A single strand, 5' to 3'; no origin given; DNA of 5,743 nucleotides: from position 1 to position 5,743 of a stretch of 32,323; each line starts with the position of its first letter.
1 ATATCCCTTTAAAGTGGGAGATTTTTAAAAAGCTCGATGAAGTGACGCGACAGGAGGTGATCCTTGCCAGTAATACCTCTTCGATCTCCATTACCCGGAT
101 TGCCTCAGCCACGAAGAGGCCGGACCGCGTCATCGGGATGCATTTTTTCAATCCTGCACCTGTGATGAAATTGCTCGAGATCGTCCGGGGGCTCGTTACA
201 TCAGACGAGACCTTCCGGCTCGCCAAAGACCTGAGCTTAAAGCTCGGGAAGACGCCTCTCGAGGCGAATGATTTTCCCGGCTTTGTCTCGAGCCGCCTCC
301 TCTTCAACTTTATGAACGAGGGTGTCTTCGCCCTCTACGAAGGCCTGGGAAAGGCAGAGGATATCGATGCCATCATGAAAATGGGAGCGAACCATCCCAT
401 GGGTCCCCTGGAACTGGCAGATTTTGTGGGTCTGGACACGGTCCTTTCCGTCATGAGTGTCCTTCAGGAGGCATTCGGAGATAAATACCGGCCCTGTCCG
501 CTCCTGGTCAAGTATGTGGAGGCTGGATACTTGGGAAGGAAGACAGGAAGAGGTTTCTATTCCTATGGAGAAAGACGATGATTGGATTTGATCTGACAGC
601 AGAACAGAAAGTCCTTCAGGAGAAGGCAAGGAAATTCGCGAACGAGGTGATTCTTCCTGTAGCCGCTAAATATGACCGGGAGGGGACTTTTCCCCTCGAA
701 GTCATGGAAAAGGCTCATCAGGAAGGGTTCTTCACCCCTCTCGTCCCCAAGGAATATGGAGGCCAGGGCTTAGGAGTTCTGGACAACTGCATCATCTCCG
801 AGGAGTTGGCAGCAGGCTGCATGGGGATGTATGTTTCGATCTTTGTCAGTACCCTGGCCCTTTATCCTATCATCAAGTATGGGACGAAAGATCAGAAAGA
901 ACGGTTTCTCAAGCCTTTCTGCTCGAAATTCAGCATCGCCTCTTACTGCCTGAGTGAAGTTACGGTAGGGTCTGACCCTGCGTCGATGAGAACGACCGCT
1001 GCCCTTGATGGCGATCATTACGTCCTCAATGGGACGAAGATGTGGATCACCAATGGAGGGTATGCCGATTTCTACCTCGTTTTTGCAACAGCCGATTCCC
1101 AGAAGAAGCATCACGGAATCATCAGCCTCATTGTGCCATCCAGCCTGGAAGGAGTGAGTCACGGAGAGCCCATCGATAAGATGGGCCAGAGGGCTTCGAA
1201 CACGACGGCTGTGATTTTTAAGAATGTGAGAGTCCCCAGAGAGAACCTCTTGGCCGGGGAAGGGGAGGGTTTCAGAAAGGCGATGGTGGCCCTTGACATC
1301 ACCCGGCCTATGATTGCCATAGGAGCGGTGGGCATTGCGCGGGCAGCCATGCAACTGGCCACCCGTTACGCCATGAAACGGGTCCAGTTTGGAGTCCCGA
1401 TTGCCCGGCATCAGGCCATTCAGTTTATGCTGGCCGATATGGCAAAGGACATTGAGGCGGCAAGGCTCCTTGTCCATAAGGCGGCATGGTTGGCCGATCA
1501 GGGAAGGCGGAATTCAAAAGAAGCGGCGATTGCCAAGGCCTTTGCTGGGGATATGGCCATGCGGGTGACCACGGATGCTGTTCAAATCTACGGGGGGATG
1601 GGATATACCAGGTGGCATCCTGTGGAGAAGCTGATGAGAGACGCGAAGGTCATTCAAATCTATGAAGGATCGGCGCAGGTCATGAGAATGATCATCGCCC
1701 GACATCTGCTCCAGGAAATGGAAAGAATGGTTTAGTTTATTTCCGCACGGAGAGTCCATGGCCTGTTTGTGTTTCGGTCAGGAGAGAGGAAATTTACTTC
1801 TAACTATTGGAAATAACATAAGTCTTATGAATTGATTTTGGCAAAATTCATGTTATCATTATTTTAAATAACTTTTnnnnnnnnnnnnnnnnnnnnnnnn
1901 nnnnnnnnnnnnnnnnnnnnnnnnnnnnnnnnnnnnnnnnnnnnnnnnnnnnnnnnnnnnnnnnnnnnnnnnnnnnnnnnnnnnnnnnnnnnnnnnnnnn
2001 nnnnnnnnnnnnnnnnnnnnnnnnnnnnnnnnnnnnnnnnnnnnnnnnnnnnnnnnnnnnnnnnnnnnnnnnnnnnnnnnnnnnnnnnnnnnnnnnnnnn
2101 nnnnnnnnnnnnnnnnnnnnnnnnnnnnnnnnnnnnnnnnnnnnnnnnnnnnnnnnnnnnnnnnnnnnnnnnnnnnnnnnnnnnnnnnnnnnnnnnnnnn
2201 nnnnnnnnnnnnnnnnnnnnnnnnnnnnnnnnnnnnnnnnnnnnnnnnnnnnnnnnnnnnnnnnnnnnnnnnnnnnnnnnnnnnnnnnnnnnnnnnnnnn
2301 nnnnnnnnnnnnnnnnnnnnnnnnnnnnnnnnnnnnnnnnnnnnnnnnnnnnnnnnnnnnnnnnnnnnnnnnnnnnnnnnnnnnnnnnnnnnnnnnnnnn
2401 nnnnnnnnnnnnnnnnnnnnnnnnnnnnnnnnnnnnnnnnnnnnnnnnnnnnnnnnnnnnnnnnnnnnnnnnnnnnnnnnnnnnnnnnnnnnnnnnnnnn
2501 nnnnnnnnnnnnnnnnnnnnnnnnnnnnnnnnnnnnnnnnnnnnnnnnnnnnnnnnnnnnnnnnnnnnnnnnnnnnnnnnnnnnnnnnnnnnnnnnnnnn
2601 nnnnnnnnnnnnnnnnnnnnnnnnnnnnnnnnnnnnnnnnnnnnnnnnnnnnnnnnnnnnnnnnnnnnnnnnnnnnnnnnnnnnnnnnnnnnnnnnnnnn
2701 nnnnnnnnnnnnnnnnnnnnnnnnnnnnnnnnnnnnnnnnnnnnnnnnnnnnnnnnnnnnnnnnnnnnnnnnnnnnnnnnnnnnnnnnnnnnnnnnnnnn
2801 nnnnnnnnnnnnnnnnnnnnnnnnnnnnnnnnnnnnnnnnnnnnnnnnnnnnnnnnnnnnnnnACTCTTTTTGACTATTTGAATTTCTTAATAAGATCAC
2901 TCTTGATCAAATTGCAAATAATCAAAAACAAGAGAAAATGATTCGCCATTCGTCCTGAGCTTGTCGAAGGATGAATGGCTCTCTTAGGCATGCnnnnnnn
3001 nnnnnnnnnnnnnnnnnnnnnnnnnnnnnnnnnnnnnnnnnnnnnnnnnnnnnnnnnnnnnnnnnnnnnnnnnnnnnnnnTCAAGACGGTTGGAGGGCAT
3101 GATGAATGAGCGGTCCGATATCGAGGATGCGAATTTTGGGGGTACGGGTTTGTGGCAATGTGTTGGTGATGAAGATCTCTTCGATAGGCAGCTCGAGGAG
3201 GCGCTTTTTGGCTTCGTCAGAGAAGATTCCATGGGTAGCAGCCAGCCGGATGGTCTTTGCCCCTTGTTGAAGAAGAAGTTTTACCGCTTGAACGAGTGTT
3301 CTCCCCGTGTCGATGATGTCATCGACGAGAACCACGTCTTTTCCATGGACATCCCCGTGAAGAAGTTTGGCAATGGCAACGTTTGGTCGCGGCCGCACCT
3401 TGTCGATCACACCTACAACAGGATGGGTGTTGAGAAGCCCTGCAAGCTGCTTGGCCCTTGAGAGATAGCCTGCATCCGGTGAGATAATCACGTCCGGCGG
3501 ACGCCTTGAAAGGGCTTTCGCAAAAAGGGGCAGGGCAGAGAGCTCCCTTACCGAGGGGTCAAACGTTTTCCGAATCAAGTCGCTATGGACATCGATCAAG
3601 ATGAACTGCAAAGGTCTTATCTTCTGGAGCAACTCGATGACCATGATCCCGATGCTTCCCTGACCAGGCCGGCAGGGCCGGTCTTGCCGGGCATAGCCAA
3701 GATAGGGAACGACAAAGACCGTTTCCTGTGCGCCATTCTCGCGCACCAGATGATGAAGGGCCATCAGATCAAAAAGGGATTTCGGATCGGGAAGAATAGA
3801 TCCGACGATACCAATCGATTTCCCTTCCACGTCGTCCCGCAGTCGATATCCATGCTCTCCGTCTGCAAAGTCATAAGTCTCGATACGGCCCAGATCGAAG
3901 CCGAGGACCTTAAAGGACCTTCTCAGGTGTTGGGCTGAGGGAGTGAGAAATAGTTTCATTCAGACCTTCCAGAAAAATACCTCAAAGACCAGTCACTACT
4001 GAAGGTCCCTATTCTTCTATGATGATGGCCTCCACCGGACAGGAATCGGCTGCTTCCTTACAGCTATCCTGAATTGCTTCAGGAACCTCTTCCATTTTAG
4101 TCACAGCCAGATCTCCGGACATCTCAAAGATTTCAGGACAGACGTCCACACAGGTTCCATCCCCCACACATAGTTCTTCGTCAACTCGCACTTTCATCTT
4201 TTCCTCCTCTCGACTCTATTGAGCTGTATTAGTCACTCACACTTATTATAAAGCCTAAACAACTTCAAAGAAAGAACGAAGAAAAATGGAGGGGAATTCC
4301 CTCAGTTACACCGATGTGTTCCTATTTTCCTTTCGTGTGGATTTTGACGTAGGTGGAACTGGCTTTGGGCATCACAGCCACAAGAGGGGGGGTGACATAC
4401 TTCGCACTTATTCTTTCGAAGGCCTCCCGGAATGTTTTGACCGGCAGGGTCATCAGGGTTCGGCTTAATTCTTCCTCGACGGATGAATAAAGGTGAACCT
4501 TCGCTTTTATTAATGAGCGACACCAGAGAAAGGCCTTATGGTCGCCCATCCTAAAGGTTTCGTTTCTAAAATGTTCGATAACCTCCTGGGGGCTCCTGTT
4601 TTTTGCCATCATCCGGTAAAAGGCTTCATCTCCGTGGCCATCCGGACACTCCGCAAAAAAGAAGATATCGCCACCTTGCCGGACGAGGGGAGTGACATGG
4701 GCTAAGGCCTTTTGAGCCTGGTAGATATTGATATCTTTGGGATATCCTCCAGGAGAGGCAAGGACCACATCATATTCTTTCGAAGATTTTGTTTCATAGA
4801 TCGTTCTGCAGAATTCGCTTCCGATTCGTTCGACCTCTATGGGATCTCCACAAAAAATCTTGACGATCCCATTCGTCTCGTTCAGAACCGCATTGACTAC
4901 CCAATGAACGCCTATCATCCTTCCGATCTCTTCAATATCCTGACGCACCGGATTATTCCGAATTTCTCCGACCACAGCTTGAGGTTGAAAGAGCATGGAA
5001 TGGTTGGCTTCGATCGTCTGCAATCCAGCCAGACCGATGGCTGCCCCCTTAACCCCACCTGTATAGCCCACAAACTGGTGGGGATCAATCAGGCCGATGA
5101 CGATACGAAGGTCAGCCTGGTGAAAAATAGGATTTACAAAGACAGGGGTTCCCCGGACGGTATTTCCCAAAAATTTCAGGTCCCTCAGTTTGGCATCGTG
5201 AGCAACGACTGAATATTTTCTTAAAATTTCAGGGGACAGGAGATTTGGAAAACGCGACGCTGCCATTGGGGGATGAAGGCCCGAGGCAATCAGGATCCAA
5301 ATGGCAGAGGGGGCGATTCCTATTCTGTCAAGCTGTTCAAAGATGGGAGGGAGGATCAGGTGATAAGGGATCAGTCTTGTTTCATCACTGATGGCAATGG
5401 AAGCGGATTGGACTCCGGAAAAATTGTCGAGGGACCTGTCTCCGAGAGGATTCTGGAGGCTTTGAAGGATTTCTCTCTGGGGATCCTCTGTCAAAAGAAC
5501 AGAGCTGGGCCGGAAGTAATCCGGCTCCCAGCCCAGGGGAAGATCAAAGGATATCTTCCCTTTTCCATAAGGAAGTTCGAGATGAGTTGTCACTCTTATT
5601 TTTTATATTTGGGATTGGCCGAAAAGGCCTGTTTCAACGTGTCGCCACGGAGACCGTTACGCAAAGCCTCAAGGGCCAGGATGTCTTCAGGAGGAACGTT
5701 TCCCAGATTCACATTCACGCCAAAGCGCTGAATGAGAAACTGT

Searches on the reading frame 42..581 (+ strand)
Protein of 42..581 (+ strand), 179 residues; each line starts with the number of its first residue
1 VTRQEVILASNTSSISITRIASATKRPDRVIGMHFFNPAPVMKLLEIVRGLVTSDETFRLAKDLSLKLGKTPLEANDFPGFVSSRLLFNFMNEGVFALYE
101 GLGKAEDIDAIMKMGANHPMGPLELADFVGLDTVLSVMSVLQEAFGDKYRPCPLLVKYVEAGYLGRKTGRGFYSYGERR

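Call 84: search_protein_families(library=pfam, proteins=[window:42-581:+], max_evalue=0.0001)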
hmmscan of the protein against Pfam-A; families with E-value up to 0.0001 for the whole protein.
window:42-581:+ (179 aa): 2 families
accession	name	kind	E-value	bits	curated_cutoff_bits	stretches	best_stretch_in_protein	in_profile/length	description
PF00725.27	3HCDH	-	1.1e-32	112.9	22.1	1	80-175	1-97/97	3-hydroxyacyl-CoA dehydrogenase, C-terminal domain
PF02737.24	3HCDH_N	-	1.9e-27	96.8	22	1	2-77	104-179/180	3-hydroxyacyl-CoA dehydrogenase, NAD binding domain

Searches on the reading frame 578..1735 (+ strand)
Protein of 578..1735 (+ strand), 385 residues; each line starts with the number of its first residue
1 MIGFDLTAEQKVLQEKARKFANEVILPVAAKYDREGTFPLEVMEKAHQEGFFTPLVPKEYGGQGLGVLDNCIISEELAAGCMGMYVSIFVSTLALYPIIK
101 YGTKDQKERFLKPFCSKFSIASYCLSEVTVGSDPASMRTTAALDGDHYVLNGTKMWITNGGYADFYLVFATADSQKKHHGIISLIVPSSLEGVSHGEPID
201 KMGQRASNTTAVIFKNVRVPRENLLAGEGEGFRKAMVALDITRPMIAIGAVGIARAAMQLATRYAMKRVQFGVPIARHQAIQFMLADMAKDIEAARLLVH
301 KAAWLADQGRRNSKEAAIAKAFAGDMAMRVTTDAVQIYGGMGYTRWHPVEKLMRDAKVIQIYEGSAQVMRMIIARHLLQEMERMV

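Call 84: search_protein_families(library=pfam, proteins=[window:578-1735:+], max_evalue=0.0001)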
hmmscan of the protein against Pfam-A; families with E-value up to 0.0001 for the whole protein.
window:578-1735:+ (385 aa): 5 families
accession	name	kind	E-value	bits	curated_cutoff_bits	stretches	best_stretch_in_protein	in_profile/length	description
PF00441.29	Acyl-CoA_dh_1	-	2.5e-49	167.7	22.4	1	229-378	1-150/150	Acyl-CoA dehydrogenase, C-terminal domain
PF02771.21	Acyl-CoA_dh_N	-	2.7e-33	115.1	22.9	1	7-116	1-111/113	Acyl-CoA dehydrogenase, N-terminal domain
PF02770.24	Acyl-CoA_dh_M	-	8.8e-24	83.9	33.3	1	123-217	2-97/97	Acyl-CoA dehydrogenase, middle domain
PF08028.16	Acyl-CoA_dh_2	-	4.8e-22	79.1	22.7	1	245-364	2-131/134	Acyl-CoA dehydrogenase, C-terminal domain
PF22924.1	ACOX_C_alpha1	-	3.6e-08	33.8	27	1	275-378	62-169/169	Acyl-CoA oxidase, C-alpha1 domain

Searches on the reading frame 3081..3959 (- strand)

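Call 84: search_protein_families(library=pfam, proteins=[window:3081-3959:-], max_evalue=0.0001)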
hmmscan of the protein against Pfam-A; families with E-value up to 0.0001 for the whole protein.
window:3081-3959:- (292 aa): 4 families
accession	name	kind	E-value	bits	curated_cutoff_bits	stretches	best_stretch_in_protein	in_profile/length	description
PF14572.12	Pribosyl_synth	-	4.3e-20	72.9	27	1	200-289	77-170/184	Phosphoribosyl synthetase-associated domain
PF13793.12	Pribosyltran_N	-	4e-16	59.4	25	1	3-112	3-114/117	N-terminal domain of ribose phosphate pyrophosphokinase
PF00156.33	Pribosyltran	-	3.1e-15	56.3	26.3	1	153-243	28-124/158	Phosphoribosyl transferase domain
PF14681.12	UPRTase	-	3.1e-05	24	27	1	195-255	109-169/206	Uracil phosphoribosyltransferase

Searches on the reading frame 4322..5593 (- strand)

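Call 84: search_protein_families(library=pfam, proteins=[window:4322-5593:-], max_evalue=0.0001)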
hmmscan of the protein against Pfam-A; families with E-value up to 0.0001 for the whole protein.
window:4322-5593:- (423 aa): 2 families
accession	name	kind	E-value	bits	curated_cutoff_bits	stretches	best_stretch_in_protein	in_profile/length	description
PF09861.14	Lar_N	-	6.1e-47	159.9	23.3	1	9-207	1-202/204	Lactate racemase N-terminal domain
PF21113.2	LarA_C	-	6.4e-19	68.8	25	1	272-411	4-147/152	Lactate racemase C-terminal domain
